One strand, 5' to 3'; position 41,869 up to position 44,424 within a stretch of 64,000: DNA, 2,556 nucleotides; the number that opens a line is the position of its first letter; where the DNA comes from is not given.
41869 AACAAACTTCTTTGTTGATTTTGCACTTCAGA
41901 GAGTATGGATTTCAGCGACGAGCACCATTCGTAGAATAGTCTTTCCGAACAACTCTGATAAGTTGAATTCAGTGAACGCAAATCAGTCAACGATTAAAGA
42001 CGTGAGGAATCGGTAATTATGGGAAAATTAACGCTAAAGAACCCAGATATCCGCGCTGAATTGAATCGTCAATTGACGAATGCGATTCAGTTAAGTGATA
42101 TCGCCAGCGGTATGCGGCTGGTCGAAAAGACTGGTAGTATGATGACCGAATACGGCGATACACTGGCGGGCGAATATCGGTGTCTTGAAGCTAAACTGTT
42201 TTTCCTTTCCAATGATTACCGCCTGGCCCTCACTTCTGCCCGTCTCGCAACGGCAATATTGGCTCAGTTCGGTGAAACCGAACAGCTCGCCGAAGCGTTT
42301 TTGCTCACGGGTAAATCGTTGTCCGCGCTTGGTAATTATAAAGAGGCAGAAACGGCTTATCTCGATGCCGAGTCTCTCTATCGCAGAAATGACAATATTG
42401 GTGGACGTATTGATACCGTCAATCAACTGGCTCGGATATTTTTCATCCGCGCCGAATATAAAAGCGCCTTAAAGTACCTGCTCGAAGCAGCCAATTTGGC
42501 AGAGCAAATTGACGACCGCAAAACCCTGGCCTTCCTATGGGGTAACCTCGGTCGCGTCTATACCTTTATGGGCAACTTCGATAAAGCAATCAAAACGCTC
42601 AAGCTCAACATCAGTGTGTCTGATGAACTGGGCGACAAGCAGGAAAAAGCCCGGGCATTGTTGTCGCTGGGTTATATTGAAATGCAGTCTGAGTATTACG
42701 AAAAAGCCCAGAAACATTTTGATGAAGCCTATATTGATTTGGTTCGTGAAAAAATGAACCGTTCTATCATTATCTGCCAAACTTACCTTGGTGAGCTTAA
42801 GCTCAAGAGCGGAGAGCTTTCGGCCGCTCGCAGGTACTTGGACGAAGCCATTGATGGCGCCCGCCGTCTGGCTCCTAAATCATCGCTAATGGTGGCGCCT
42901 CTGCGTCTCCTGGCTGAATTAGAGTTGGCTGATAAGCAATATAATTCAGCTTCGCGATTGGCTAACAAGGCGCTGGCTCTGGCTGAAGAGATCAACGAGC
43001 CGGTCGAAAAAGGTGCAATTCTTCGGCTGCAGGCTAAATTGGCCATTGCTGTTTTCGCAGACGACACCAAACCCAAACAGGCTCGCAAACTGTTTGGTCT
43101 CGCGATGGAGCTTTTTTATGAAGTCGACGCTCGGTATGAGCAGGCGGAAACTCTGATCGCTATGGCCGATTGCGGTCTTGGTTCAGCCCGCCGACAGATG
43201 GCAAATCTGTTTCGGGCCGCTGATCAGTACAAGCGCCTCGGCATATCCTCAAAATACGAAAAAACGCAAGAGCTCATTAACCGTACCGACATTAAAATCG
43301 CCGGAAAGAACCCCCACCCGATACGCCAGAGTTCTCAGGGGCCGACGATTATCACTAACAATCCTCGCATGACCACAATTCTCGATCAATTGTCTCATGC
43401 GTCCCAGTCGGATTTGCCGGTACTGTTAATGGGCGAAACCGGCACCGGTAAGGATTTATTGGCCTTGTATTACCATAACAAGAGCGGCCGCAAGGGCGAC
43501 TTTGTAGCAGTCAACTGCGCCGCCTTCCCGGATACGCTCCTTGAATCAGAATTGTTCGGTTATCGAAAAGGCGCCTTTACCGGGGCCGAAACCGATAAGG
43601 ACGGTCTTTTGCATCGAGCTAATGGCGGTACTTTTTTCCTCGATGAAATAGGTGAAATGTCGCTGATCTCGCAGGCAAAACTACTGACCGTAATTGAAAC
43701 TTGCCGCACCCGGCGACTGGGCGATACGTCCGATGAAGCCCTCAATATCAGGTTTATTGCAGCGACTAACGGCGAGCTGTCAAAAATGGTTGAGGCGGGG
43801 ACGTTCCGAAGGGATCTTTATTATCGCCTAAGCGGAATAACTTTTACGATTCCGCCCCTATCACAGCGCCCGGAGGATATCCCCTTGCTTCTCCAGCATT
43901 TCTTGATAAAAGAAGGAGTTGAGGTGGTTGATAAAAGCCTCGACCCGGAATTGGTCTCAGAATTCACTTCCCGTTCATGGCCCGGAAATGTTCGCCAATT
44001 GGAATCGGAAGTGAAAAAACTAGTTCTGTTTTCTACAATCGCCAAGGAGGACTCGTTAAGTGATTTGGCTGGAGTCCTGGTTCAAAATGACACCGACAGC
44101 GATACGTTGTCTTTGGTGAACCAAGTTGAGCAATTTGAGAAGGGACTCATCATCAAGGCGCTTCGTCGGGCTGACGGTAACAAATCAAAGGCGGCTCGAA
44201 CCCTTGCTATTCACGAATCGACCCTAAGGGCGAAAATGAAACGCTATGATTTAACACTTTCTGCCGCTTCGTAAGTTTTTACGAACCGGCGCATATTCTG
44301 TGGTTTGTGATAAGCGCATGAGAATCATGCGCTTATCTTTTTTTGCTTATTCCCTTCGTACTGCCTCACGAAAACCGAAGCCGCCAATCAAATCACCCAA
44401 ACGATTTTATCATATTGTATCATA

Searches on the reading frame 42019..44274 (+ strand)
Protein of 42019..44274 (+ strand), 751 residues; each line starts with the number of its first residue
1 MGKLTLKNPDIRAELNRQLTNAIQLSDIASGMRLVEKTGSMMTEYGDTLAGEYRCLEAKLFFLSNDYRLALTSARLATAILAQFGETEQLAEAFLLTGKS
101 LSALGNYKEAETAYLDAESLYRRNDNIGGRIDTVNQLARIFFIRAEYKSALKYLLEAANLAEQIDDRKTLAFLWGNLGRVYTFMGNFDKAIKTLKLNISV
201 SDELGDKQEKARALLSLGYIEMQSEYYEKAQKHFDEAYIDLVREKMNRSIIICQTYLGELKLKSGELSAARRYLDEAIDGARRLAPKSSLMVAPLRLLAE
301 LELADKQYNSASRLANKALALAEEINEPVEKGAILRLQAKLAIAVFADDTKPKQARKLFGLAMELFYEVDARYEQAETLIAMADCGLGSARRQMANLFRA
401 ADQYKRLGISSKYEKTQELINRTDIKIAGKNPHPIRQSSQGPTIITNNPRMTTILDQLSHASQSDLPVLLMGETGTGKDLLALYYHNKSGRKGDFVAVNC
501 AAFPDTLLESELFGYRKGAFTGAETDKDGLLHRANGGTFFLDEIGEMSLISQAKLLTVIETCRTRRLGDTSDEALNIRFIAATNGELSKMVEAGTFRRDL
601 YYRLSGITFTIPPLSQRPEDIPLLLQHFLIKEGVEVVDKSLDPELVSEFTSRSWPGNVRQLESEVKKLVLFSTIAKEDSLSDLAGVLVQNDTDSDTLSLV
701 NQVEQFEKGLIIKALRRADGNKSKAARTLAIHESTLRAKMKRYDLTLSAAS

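Call 9: search_protein_families(library=pfam, proteins=[window:42019-44274:+], max_evalue=0.01)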
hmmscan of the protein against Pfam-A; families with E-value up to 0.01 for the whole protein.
window:42019-44274:+ (751 aa): 17 families
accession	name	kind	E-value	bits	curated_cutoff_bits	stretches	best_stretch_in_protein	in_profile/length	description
PF00158.32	Sigma54_activat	-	1.5e-60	204.2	20.2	1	444-608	1-166/168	Sigma-54 interaction domain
PF14532.12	Sigma54_activ_2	-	6.4e-22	78.7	25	1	447-614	3-138/138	Sigma-54 interaction domain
PF13424.12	TPR_12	-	9.2e-21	74.3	30.1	3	135-195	7-69/77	Tetratricopeptide repeat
PF02954.25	HTH_8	-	1.9e-13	50.4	22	1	703-743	2-42/42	Bacterial regulatory protein, Fis family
PF25601.1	AAA_lid_14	-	8.3e-12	45.2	27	1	616-691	2-78/87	AAA+ ATPase lid domain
PF17874.7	TPR_MalT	-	9.8e-12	45.2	45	2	53-237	3-187/336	MalT-like TPR region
PF07719.23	TPR_2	-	1.3e-08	34.7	27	0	91-123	1-33/34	Tetratricopeptide repeat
PF13181.12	TPR_8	-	2.8e-07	30.6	25.7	0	173-195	3-25/34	Tetratricopeptide repeat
PF13374.12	TPR_10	-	4.8e-07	30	27.5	0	253-284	4-35/42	Tetratricopeptide repeat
PF13428.12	TPR_14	-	1.1e-05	26.1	23.5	0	92-124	2-34/44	Tetratricopeptide repeat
PF07728.20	AAA_5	-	4.4e-05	23.9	22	1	467-585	1-123/139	AAA domain (dynein-related subfamily)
PF10602.15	RPN7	-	9.6e-05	22.6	29.6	0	134-237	39-139/174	26S proteasome subunit RPN7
PF00515.34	TPR_1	-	0.00013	22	27.8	1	172-193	2-23/34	Tetratricopeptide repeat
PF13556.12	HTH_30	-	0.0008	19.6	27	1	714-742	7-35/59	PucR C-terminal helix-turn-helix domain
PF13176.12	TPR_7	-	0.0028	18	27.9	0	174-200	2-28/36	Tetratricopeptide repeat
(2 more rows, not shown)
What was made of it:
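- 42019..44274 (+): Sigma-54 enhancer-binding protein (751 aa): N-terminal TPR/MalT-like region, AAA+ sigma-54 interaction domain with GAFTGA, and C-terminal Fis-type HTH. It is the candidate activator of the sRNA promoter. Pfam PF00158 at 1.5e-60, plus TPR_12 and HTH_8 (call 9).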

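Call 11: find_encoding_contigs(protein=window:42019-44274:+, flank=6000, max_places=6)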
Protein window:42019-44274:+ (751 aa): 4 contigs read that carry it; 1 place shown.
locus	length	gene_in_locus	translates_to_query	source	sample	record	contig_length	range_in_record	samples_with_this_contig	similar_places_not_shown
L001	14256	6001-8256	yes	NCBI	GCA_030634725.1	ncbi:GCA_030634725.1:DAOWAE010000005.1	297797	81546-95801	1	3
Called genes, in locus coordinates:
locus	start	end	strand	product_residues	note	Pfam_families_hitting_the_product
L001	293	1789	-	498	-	PF01336:tRNA_anti-codon, PF00152:tRNA-synt_2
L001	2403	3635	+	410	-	-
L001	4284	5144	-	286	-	-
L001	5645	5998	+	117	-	-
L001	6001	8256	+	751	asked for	PF07719:TPR_2 (faint), PF17874:TPR_MalT (weak), PF13181:TPR_8 (faint), PF13424:TPR_12, PF00158:Sigma54_activat, PF14532:Sigma54_activ_2, PF25601:AAA_lid_14, PF02954:HTH_8, +2 more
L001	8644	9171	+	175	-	-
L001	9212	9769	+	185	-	PF19620:DUF6125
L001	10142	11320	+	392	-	PF00557:Peptidase_M24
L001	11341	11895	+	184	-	PF00293:NUDIX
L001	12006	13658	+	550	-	-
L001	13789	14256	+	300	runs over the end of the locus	-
